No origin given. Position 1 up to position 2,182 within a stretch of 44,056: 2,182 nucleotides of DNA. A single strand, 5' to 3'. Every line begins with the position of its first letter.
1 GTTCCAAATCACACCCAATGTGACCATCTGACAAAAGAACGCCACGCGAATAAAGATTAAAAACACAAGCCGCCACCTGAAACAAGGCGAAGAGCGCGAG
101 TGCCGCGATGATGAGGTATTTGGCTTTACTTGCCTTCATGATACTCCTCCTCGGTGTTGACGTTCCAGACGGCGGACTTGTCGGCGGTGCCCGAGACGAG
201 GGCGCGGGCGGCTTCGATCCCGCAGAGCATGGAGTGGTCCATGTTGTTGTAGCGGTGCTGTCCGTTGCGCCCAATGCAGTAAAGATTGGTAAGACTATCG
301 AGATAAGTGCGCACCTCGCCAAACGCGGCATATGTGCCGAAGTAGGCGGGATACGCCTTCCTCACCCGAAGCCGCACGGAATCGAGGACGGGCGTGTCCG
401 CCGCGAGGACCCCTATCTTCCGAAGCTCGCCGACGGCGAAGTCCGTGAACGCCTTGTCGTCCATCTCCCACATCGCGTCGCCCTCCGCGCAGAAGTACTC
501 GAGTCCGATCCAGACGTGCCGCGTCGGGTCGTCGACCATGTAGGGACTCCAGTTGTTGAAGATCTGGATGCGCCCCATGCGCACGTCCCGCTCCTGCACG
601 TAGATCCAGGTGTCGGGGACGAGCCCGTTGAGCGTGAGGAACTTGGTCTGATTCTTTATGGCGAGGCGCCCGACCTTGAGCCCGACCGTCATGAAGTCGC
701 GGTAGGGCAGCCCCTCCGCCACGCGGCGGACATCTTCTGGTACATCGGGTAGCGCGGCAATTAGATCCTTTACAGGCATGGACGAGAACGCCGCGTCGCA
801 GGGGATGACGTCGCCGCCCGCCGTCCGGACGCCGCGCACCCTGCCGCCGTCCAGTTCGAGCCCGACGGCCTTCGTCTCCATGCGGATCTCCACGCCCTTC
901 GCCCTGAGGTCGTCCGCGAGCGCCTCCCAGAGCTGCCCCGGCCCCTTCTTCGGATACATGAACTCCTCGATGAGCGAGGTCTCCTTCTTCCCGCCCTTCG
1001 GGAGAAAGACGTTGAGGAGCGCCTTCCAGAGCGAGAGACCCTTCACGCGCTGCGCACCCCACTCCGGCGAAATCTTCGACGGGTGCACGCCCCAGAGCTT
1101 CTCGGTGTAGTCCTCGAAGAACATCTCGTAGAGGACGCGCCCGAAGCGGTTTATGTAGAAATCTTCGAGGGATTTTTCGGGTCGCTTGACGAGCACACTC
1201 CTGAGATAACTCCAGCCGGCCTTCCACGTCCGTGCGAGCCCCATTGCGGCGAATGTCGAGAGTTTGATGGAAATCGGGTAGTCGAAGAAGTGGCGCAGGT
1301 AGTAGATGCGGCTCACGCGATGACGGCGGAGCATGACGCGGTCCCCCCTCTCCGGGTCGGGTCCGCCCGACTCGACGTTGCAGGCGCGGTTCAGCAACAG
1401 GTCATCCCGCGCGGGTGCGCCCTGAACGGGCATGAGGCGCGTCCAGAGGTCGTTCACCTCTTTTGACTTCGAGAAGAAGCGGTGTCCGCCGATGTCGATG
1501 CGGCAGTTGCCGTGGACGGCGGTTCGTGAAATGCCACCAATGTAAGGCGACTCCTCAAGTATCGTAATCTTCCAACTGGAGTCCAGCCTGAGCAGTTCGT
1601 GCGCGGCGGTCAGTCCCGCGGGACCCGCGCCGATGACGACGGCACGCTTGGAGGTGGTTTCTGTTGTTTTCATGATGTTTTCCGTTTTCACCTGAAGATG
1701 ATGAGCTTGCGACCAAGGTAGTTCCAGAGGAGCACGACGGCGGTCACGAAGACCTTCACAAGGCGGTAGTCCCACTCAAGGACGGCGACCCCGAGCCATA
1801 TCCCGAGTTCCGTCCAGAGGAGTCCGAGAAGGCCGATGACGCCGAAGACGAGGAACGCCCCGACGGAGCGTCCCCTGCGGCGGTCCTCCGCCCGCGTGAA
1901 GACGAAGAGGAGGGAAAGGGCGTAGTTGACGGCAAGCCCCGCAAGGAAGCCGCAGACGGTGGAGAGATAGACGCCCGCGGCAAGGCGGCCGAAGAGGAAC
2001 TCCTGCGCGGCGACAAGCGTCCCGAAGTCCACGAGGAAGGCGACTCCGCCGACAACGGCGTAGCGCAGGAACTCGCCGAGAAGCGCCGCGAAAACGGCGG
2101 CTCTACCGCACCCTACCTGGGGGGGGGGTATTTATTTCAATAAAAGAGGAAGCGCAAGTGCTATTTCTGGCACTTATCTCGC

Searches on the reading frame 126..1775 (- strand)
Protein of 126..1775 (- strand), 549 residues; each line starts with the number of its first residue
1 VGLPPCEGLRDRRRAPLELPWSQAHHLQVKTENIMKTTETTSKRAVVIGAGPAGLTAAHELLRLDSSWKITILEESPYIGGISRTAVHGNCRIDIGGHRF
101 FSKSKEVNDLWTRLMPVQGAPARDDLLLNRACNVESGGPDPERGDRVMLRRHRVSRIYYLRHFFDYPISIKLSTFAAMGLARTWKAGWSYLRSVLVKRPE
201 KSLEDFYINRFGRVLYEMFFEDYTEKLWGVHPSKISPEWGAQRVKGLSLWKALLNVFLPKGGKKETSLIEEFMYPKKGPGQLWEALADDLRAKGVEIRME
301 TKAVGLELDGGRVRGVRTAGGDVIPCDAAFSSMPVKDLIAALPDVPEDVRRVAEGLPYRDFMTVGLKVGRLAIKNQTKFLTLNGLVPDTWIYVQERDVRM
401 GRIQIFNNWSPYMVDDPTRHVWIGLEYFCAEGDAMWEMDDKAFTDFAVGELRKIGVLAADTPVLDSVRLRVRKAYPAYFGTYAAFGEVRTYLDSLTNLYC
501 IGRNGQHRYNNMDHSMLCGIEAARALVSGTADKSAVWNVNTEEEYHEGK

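Call 31: search_protein_families(library=pfam, proteins=[window:126-1775:-], max_evalue=0.01)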
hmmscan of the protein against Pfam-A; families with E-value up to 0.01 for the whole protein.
window:126-1775:- (549 aa): 12 families
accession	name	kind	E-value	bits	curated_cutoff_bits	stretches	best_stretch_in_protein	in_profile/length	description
PF01593.30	Amino_oxidase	-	4.7e-17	62.9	19.8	1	53-476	2-386/443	Flavin containing amine oxidoreductase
PF13450.12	NAD_binding_8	-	3.7e-12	46.8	21.9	1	47-114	1-68/68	NAD(P)-binding Rossmann-like domain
PF01266.30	DAO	-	5.4e-11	43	27.9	2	45-84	2-40/353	FAD dependent oxidoreductase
PF07992.20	Pyr_redox_2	-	7.4e-08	32.6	26.1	1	44-87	2-36/291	Pyridine nucleotide-disulphide oxidoreductase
PF00890.30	FAD_binding_2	-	1.2e-05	25.1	20.4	1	45-83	2-38/414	FAD binding domain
PF00070.33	Pyr_redox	-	4.4e-05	24.4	22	0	44-79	1-34/82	Pyridine nucleotide-disulphide oxidoreductase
PF03486.20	HI0933_like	-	5.5e-05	23.2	50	1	44-92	2-48/244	HI0933-like protein Rossmann domain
PF13454.12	NAD_binding_9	-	0.00012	22.5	21.8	1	46-86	1-44/155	FAD-NAD(P)-binding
PF12831.13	FAD_oxidored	-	0.00026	20.9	27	0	46-84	3-39/416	FAD dependent oxidoreductase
PF01946.23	Thi4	-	0.00029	20.6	26.2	1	42-81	17-55/235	Thi4 family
PF01494.25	FAD_binding_3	-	0.0025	17.5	22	0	45-63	4-22/349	FAD binding domain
PF05834.18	Lycopene_cycl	-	0.0063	16.1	23.4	0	46-78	3-35/380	Lycopene cyclase protein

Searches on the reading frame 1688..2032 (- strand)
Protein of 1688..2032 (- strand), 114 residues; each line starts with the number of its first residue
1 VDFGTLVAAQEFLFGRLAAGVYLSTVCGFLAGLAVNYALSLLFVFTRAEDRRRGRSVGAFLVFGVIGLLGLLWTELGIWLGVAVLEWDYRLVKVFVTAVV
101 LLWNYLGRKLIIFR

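Call 83: search_protein_families(library=pfam, proteins=[window:1688-2032:-], max_evalue=0.01)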
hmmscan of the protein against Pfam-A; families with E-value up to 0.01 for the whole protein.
window:1688-2032:- (114 aa): 1 family
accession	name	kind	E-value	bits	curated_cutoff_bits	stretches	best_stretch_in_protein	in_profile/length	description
PF04138.20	GtrA_DPMS_TM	-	2.7e-14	53.8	26.1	1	10-113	21-117/117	GtrA/DPMS, transmembrane domain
